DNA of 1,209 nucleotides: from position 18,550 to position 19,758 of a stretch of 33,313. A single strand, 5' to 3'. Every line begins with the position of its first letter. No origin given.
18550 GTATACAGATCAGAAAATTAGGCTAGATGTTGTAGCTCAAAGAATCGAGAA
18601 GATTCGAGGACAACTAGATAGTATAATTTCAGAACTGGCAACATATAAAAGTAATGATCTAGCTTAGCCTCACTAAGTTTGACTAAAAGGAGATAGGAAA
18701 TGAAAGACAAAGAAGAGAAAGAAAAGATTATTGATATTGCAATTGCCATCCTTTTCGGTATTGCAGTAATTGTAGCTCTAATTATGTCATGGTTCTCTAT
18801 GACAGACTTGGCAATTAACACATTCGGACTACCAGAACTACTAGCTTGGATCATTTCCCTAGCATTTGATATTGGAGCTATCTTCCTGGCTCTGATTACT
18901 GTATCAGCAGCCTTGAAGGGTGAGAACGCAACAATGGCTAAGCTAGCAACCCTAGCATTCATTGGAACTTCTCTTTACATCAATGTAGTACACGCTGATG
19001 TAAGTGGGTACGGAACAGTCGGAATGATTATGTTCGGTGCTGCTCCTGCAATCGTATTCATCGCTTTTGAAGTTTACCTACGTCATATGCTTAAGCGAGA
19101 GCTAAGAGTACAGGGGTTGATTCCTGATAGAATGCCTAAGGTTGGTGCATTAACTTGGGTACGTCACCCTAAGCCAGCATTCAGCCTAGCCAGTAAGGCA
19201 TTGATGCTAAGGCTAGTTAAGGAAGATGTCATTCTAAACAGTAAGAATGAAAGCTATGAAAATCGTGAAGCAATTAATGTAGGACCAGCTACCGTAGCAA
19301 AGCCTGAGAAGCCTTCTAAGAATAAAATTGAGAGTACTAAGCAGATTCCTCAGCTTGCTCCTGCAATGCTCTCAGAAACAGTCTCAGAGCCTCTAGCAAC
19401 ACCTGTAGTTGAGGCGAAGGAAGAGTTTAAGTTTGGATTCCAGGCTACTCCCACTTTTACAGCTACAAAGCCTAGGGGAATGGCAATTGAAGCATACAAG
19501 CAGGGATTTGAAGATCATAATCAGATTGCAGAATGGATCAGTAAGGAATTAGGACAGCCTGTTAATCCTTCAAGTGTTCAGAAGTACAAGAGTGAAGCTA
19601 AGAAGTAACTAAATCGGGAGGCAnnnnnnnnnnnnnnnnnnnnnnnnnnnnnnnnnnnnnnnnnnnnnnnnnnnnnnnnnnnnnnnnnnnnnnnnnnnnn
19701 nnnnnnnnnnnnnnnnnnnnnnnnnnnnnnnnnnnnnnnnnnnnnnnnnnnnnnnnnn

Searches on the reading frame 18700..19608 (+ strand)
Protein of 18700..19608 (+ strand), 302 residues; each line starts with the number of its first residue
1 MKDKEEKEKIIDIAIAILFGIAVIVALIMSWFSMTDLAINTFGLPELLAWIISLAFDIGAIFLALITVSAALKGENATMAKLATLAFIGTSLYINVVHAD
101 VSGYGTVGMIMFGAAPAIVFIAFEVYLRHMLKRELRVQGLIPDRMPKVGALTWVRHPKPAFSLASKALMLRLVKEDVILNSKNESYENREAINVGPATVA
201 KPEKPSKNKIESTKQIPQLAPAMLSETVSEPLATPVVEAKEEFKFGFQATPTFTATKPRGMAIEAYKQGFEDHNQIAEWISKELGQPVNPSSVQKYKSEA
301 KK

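Call 10: search_protein_families(library=pfam, proteins=[window:18700-19608:+], max_evalue=0.01)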
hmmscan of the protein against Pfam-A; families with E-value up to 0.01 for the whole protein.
window:18700-19608:+ (302 aa): 1 family
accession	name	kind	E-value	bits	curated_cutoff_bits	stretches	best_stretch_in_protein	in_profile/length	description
PF10935.13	DUF2637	-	8.6e-10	39.2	22.8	1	16-162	4-146/161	Protein of unknown function (DUF2637)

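Call 11: search_protein_families(library=phrogs, proteins=[window:18700-19608:+], max_evalue=0.001)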
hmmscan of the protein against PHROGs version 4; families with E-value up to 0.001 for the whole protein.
window:18700-19608:+ (302 aa): 2 families
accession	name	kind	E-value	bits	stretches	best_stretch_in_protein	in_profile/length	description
phrog_10376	-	unknown function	5e-51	174.6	1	4-298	3-292/303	-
phrog_29416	-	unknown function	4.5e-07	30.2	1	13-154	56-201/460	-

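Call 67: find_related_loci(query=A5, collection=viral_contigs, flank=8000)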
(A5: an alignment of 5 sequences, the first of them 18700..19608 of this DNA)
Query A5 (302 aa) in viral_contigs; peptide patterns used: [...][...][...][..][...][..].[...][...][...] (x = any residue, [..] = any of these).
184 stretches matched a pattern; 1 encode a relative of the query (tblastn E <= 1e-3); 1 distinct loci.
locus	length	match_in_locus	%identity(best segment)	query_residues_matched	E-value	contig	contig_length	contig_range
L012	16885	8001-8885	38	1-302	4e-51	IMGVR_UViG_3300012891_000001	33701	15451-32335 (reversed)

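Call 72: find_homologous_proteins(query=window:18700-19608:+, max_evalue=0.001)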
Query window:18700-19608:+ (302 aa): 9 proteins with E <= 0.001 among 2086 candidates.
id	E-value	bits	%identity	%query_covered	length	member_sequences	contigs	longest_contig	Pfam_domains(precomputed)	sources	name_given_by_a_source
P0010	1.5e-182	623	97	100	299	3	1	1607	PF10935.14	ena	-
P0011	2.4e-122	426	69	100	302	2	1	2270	PF10935.14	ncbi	-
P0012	1.8e-114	400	69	100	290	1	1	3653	PF10935.14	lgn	-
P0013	3.4e-100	353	64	92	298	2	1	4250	PF10935.14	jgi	jgi:hypothetical protein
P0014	8.9e-80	286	54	94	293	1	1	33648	PF10935.14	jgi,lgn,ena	-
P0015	8.9e-74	266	49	94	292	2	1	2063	PF10935.14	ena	-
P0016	6.7e-49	185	43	83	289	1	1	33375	PF10935.14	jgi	jgi:hypothetical protein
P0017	7.7e-41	158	38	95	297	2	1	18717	PF10935.14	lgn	-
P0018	1.4e-36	144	44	61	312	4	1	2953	PF10935.14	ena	-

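Call 73: find_encoding_contigs(protein=P0014, flank=10000, max_places=1)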
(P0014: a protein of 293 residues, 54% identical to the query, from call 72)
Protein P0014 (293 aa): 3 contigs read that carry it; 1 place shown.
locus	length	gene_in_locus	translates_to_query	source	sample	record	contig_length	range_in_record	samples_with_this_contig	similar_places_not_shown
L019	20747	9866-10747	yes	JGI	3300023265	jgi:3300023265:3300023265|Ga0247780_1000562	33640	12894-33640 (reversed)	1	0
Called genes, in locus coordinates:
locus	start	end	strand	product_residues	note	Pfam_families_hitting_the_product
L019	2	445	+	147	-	?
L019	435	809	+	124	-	-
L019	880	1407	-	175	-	-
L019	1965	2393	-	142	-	-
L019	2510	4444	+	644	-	-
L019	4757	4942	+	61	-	-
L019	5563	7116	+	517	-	-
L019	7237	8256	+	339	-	PF12898:Stc1 (faint), PF01844:HNH, PF14279:HNH_5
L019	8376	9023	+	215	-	-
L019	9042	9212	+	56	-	-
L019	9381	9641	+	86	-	-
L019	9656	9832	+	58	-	-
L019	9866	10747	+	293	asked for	PF10935:DUF2637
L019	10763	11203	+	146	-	-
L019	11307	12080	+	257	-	-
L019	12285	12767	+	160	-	-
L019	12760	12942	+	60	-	-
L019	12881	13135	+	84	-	-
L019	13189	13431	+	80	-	-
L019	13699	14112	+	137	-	-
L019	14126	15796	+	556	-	-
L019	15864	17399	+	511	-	PF05133:SPP1_portal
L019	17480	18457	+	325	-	PF04233:Phage_Mu_F (weak)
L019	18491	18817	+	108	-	PF02945:Endonuclease_7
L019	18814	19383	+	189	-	PF06810:Phage_scaffold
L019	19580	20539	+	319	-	-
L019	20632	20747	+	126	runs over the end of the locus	-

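Call 74: find_encoding_contigs(protein=P0017, flank=10000, max_places=1)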
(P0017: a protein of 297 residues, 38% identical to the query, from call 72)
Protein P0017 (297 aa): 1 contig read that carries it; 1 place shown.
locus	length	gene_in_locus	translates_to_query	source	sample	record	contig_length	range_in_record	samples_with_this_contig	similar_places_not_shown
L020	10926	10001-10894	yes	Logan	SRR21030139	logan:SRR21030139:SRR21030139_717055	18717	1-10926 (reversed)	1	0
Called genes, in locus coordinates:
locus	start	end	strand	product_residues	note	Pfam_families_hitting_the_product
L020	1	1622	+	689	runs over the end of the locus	PF17975:RNR_Alpha, PF21995:RNR-II_ins_dom, PF02867:Ribonuc_red_lgC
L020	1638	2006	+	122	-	-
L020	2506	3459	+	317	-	-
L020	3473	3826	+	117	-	-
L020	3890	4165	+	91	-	-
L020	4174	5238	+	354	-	-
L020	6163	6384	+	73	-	-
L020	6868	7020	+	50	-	-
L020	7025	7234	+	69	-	-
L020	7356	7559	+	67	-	-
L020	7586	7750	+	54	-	-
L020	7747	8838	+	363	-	PF05496:RuvB_N (weak), PF13177:DNA_pol3_delta2, PF13604:AAA_30 (weak), PF13401:AAA_22, PF00004:AAA, PF07728:AAA_5 (weak), PF22608:DNAX_ATPase_lid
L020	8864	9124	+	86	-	-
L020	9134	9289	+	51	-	-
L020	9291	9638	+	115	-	-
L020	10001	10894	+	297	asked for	PF10935:DUF2637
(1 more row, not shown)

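Call 78: search_protein_families(library=ncbifam, proteins=[window:18700-19608:+], max_evalue=0.01)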
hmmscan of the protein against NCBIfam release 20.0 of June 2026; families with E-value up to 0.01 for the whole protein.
window:18700-19608:+ (302 aa): 0 families

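Call 79: search_protein_families(library=padloc, proteins=[window:18700-19608:+], max_evalue=0.01)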
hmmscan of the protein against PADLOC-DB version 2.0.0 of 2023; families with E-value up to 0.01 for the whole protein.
window:18700-19608:+ (302 aa): 0 families

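Call 85: find_related_loci(query=A7, collection=metagenome_contigs, flank=10000)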
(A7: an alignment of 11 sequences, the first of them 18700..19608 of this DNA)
Query A7 (302 aa) in metagenome_contigs; peptide patterns used: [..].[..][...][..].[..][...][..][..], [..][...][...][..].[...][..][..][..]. (x = any residue, [..] = any of these).
136 stretches matched a pattern; 7 encode a relative of the query (tblastn E <= 1e-3); 7 distinct loci.
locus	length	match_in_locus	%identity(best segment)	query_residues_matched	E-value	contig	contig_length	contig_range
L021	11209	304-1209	100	1-302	0e+0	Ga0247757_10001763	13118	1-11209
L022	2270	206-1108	69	2-302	2e-141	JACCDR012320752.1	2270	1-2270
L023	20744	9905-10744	54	19-302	2e-85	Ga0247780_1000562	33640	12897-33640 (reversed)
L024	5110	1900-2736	49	19-302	5e-78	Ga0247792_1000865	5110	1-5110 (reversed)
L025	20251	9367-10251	38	1-302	1e-50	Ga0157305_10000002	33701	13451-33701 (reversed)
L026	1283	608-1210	43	17-219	4e-49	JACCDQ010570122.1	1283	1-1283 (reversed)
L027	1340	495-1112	42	1-201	1e-47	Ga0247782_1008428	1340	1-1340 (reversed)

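Call 95: search_dna_similar(query=window:18700-19608:+, collection=phages, mode=protein, max_evalue=0.001, max_rows=30, rows=spread)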
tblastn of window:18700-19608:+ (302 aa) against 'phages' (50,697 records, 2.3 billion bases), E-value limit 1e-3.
Records with a match: 102; places in all: 102; records where one place covers at least 80% of the query: 46.
Best place of each record, by identity: <60% 102.
By first word of the organism name: Streptomyces 101; Satellite 1.
By host as written in the record: Streptomyces griseus ATCC 10137 39; Streptomyces lividans JI 1326 28; Streptomyces sanglieri UNT16F27A 8; Streptomyces viridochromogenes DSM40736 6; Streptomyces mirabilis NRRL B-2400 5; - 5; Streptomyces griseofuscus ATCC 23916 4; Streptomyces venezuelae ATCC 10712 2; and 3 more.
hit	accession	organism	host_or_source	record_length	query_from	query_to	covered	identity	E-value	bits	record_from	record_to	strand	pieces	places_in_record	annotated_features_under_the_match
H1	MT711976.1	Streptomyces phage Coruscant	Streptomyces venezuelae ATCC 10712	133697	19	295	92%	31.6%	9e-31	127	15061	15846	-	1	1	DUF2637 domain-containing protein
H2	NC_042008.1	Streptomyces phage Mildred21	Streptomyces viridochromogenes DSM40736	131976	19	295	92%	31.3%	3e-34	137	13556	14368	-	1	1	hypothetical protein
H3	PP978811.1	Streptomyces phage Anedea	Streptomyces mirabilis NRRL B-2400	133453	19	295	92%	31.2%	4e-33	134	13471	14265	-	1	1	30: membrane protein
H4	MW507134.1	Streptomyces phage Battuta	Streptomyces sanglieri UNT16F27A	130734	19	293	91%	31.1%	1e-34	138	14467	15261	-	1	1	32: hypothetical protein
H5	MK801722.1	Streptomyces phage Birchlyn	Streptomyces griseus ATCC 10137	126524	19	293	91%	31.1%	1e-34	138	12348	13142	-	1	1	31: hypothetical protein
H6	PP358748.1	Streptomyces phage Amabiko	Streptomyces scabiei RL-34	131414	19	293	91%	31.1%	1e-34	138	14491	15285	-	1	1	34: membrane protein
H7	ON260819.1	Streptomyces phage SaltySpitoon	Streptomyces griseus ATCC 10137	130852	19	293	91%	31.1%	1e-34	138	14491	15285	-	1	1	34: membrane protein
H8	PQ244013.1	Streptomyces phage KentuckyRacer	Streptomyces griseus ATCC 10137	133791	19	293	91%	31.1%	5e-34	136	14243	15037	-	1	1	34: membrane protein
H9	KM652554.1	Streptomyces phage Jay2Jay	Streptomyces lividans JI1326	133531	19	295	92%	30.4%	2e-32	132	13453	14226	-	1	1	34: hypothetical protein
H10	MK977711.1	Streptomyces phage Evy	Streptomyces griseus ATCC 10137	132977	19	295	92%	30.3%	3e-32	131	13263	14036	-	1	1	32: membrane protein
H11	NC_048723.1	Streptomyces phage LukeCage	Streptomyces griseus ATCC 10137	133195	19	293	91%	30.4%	3e-34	137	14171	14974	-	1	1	33: DUF2637 domain-containing protein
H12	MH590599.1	Streptomyces phage Karimac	Streptomyces griseus ATCC 10137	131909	19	238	73%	35.6%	4e-35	140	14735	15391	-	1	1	33: hypothetical protein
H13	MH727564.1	Streptomyces phage Yaboi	Streptomyces lividans JI 1326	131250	19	238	73%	35.3%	3e-35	140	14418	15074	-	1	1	35: hypothetical protein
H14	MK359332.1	Streptomyces phage Genie2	Streptomyces lividans JI 1326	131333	19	238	73%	35.3%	8e-35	139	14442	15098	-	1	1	34: hypothetical protein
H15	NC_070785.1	Streptomyces phage Wakanda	Streptomyces sanglieri UNT16F27A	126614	19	299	93%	26.6%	2e-12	73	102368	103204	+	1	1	204: hypothetical protein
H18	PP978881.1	Streptomyces phage Navo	Streptomyces lividans JI 1326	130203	19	221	67%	35.4%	5e-33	134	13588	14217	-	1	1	30: membrane protein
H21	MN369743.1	Streptomyces phage Tribute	Streptomyces griseus ATCC 10137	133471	19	229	70%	33.0%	2e-32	132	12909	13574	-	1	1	29: hypothetical protein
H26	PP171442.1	Streptomyces phage Naboo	soil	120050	19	185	55%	40.7%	2e-31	129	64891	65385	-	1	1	record has no annotation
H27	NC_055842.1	Streptomyces phage Bmoc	Streptomyces griseofuscus ATCC 23916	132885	19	172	51%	41.6%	2e-31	129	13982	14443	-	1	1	30: membrane protein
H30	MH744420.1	Streptomyces phage Kromp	Streptomyces lividans JI 1326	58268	42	172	43%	28.2%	2e-8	61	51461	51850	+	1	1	82: hypothetical protein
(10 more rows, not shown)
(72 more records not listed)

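Call 96: get_annotated_region(hit=H9, flank=4000)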
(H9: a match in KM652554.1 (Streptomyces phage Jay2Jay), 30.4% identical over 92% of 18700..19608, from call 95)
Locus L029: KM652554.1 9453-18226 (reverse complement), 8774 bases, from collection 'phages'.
description: Streptomyces phage Jay2Jay, complete genome.
organism: Streptomyces phage Jay2Jay (NCBI taxid 1556290)
taxonomy: Viruses; Duplodnaviria; Heunggongvirae; Uroviricota; Caudoviricetes; Stanwilliamsviridae; Boydwoodruffvirinae; Samistivirus; Samistivirus jay2jay
host: Streptomyces lividans JI1326; source: soil; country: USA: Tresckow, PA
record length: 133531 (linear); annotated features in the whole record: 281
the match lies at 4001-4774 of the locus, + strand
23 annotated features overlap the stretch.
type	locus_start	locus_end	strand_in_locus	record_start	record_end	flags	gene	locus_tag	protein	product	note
CDS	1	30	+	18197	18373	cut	44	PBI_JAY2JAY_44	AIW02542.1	hypothetical protein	-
CDS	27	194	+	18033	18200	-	43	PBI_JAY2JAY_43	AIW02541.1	hypothetical protein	-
CDS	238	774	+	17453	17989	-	42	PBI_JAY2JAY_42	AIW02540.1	endolysin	hydrolase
CDS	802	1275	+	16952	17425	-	41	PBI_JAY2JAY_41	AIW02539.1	HNH endonuclease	-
tRNA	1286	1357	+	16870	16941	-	40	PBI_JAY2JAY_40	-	tRNA-Thr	tRNA-Thr(cgt)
CDS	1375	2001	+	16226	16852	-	39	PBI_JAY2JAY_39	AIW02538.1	glycosyltransferase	-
CDS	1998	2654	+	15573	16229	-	38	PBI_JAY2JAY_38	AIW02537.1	glycosyltransferase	Pas34-like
CDS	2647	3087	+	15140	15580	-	37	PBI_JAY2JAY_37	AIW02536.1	nucleotidyltransferase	-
CDS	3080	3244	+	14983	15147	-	36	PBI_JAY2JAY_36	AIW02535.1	hypothetical protein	-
CDS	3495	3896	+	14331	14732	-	35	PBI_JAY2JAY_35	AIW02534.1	hypothetical protein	DNA-binding ferritin-like protein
CDS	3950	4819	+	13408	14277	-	34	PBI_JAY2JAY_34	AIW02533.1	hypothetical protein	-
CDS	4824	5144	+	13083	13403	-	33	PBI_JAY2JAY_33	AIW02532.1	hypothetical protein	-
CDS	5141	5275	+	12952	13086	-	32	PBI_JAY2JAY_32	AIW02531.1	hypothetical protein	-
CDS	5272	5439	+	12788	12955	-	31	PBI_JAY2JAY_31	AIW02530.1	hypothetical protein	-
CDS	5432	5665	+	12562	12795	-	30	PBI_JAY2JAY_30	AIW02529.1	hypothetical protein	-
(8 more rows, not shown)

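Call 97: get_annotated_region(hit=H15, flank=4000)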
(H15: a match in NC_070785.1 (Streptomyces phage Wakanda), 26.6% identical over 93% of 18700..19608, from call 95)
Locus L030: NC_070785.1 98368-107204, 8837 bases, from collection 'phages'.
description: Streptomyces phage Wakanda, complete genome.
organism: Streptomyces phage Wakanda (NCBI taxid 2713267)
taxonomy: Viruses; Duplodnaviria; Heunggongvirae; Uroviricota; Caudoviricetes; Stanwilliamsviridae; Loccivirinae; Wakandavirus; Wakandavirus wakanda
host: Streptomyces sanglieri UNT16F27A; source: soil; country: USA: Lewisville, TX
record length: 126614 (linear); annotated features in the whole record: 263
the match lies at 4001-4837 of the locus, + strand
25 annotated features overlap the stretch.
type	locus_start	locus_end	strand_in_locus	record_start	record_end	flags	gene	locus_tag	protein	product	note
CDS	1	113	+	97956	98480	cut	192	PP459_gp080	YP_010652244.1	hypothetical protein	glycosylase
CDS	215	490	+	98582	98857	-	193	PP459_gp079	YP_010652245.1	hypothetical protein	-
CDS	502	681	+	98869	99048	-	194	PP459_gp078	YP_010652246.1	hypothetical protein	membrane protein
CDS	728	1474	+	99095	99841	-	195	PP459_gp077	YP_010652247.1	hypothetical protein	-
CDS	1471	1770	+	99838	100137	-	196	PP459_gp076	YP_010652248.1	hypothetical protein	-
CDS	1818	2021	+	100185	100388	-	197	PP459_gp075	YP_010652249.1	hypothetical protein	-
CDS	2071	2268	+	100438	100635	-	198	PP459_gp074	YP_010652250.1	hypothetical protein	-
CDS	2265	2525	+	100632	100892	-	199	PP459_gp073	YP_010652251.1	hypothetical protein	-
CDS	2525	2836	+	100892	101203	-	200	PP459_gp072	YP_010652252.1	hypothetical protein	-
CDS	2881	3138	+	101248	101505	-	201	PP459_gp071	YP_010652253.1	hypothetical protein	-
CDS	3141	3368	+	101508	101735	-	202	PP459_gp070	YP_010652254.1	hypothetical protein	-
CDS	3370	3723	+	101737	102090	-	203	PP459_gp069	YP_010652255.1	hypothetical protein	-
CDS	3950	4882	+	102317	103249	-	204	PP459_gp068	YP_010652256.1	hypothetical protein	-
CDS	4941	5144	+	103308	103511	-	205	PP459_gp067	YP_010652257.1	hypothetical protein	-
CDS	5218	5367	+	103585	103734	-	206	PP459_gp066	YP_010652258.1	hypothetical protein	-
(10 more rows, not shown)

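Call 106: get_annotated_region(hit=H1, flank=1500)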
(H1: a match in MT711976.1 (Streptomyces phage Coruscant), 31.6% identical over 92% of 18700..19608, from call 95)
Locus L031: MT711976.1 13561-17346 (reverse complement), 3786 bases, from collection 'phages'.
description: Streptomyces phage Coruscant, complete genome.
organism: Streptomyces phage Coruscant (NCBI taxid 2739834)
taxonomy: Viruses; Duplodnaviria; Heunggongvirae; Uroviricota; Caudoviricetes; Stanwilliamsviridae; Boydwoodruffvirinae; Coruscantvirus; Coruscantvirus coruscant
host: Streptomyces venezuelae ATCC 10712; source: soil; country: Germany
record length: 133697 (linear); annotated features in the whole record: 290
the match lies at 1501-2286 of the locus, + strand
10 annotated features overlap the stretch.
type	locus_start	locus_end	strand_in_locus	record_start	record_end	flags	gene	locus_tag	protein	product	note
CDS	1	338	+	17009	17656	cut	-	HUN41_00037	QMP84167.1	glycosyltransferase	-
CDS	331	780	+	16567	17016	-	-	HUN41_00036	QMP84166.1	cytidyltransferase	-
CDS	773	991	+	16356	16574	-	-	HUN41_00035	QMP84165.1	carboxyl transferase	-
CDS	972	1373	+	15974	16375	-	-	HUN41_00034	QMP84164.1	dNA starvation/stationary phase protection protein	DNA starvation/stationary phase protection protein Dps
CDS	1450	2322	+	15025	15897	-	-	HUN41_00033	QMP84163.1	DUF2637 domain-containing protein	-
CDS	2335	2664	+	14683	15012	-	-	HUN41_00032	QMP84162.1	putative ribonuclease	-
CDS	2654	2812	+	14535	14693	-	-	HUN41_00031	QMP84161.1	putative tail protein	-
CDS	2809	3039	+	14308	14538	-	-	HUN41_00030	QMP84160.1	hypothetical protein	-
CDS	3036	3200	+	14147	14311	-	-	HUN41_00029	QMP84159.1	hypothetical protein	-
CDS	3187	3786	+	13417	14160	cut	-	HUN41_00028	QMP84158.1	ThyX-like thymidylate synthase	-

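Call 107: get_annotated_region(hit=H4, flank=1500)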
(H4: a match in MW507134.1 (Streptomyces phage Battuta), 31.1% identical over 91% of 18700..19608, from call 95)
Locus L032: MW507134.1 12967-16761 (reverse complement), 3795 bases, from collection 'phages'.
description: Streptomyces phage Battuta, complete genome.
organism: Streptomyces phage Battuta (NCBI taxid 2805843)
taxonomy: Viruses; Duplodnaviria; Heunggongvirae; Uroviricota; Caudoviricetes; Stanwilliamsviridae; Boydwoodruffvirinae; Karimacvirus; Streptomyces virus Karimac
host: Streptomyces sanglieri UNT16F27A; source: soil; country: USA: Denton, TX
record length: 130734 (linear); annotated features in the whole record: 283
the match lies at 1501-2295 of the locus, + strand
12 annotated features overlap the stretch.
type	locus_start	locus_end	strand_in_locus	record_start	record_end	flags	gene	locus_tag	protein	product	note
CDS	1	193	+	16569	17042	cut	38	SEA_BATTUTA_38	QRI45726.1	HNH endonuclease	-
tRNA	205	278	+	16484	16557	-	37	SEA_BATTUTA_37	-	tRNA-Thr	tRNA-Thr(cgt)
CDS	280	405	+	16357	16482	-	36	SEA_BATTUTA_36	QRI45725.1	hypothetical protein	-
CDS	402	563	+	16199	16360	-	35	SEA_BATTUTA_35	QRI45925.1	hypothetical protein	-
CDS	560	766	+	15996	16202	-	34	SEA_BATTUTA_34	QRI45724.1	hypothetical protein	-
CDS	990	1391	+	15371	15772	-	33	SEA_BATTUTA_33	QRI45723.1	hypothetical protein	-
CDS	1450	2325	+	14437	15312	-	32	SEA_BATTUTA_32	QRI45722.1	hypothetical protein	-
CDS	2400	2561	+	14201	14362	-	31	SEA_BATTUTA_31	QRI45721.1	hypothetical protein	-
CDS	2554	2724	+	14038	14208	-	30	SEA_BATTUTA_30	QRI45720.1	hypothetical protein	-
CDS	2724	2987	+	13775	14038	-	29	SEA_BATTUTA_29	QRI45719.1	hypothetical protein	-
CDS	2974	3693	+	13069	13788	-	28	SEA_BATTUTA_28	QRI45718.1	ThyX-like thymidylate synthase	thymidylate synthase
CDS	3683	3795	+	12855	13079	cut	27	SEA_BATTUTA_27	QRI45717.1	hypothetical protein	-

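Call 108: get_annotated_region(hit=H12, flank=1500)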
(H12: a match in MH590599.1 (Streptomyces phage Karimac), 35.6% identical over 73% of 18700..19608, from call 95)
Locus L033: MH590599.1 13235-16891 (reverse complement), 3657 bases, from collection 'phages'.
description: Streptomyces phage Karimac, complete genome.
organism: Streptomyces phage Karimac (NCBI taxid 2283303)
taxonomy: Viruses; Duplodnaviria; Heunggongvirae; Uroviricota; Caudoviricetes; Stanwilliamsviridae; Boydwoodruffvirinae; Karimacvirus; Streptomyces virus Karimac
host: Streptomyces griseus ATCC 10137; source: soil; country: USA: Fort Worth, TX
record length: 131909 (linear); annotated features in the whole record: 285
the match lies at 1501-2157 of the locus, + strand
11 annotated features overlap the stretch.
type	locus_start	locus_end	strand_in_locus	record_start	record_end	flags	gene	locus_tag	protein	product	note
CDS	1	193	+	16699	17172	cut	39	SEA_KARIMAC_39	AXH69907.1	HNH endonuclease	-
tRNA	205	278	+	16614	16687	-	38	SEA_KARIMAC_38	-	tRNA-Thr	tRNA Thr(cgt)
CDS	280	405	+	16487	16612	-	37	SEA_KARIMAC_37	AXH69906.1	hypothetical protein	-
CDS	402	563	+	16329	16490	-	36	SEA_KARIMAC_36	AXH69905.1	hypothetical protein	-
CDS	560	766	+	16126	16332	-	35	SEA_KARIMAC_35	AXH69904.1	hypothetical protein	-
CDS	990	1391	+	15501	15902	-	34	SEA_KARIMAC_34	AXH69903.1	hypothetical protein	-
CDS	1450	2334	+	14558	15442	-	33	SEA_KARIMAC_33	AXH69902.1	hypothetical protein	-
CDS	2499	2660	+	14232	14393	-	32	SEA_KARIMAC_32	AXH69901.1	hypothetical protein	-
CDS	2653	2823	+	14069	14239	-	31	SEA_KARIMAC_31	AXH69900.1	hypothetical protein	-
CDS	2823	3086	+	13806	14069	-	30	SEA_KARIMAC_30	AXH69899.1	hypothetical protein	-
CDS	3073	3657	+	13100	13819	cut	29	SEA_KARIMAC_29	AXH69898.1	ThyX-like thymidylate synthase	ThyX thymidylate synthase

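Call 109: get_annotated_region(hit=H18, flank=1500)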
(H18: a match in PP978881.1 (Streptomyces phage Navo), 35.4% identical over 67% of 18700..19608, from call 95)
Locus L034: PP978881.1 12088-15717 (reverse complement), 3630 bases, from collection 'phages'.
description: Streptomyces phage Navo, complete genome.
organism: Streptomyces phage Navo (NCBI taxid 3241795)
taxonomy: Viruses
host: Streptomyces lividans JI 1326; source: soil; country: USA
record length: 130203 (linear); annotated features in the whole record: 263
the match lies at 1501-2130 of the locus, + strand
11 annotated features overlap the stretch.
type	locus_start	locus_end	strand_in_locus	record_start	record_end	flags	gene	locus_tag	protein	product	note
CDS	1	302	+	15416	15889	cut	35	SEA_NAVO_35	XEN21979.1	HNH endonuclease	-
tRNA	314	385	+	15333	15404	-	34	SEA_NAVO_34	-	tRNA-Thr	tRNA-Thr(cgt)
CDS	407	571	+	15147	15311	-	33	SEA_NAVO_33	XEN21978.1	hypothetical protein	-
CDS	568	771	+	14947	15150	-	32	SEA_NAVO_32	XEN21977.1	hypothetical protein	-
CDS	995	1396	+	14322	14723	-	31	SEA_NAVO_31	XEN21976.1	hypothetical protein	-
CDS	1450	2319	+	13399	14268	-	30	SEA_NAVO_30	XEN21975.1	membrane protein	-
CDS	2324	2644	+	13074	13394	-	29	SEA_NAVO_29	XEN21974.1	hypothetical protein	-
CDS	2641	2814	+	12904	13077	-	28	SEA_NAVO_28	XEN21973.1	hypothetical protein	-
CDS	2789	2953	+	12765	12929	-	27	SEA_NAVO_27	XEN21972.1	hypothetical protein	-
CDS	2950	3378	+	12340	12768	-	26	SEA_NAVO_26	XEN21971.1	MutT-like nucleotide pyrophosphohydrolase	-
CDS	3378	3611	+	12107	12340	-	25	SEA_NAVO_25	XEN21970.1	hypothetical protein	-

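Call 110: get_annotated_region(hit=H21, flank=1500)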
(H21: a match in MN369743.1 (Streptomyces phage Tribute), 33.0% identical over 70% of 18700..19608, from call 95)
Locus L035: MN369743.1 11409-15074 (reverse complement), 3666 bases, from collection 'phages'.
description: Streptomyces phage Tribute, complete genome.
organism: Streptomyces phage Tribute (NCBI taxid 2653772)
taxonomy: Viruses; Duplodnaviria; Heunggongvirae; Uroviricota; Caudoviricetes; Stanwilliamsviridae; Boydwoodruffvirinae; Samistivirus; Samistivirus peebs
host: Streptomyces griseus ATCC 10137; source: soil; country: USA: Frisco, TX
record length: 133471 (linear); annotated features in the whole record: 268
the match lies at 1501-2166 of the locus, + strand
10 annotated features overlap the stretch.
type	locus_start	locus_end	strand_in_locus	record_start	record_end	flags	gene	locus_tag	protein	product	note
CDS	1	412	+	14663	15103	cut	33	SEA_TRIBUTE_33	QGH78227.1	nucleotidyltransferase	nucleotidyl transferase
CDS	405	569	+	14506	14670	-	32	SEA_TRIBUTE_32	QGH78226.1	hypothetical protein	-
CDS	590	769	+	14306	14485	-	31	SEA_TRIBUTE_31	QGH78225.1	hypothetical protein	-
CDS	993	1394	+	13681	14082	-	30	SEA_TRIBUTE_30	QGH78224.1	hypothetical protein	-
CDS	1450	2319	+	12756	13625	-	29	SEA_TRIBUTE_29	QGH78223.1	hypothetical protein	-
CDS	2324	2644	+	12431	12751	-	28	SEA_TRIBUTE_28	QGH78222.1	hypothetical protein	-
CDS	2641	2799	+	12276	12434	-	27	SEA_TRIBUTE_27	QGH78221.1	hypothetical protein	-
CDS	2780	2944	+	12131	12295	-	26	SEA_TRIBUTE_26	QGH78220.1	hypothetical protein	-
CDS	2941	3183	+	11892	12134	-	25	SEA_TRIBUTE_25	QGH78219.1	hypothetical protein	-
CDS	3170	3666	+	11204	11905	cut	24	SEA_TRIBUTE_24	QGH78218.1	ThyX-like thymidylate synthase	-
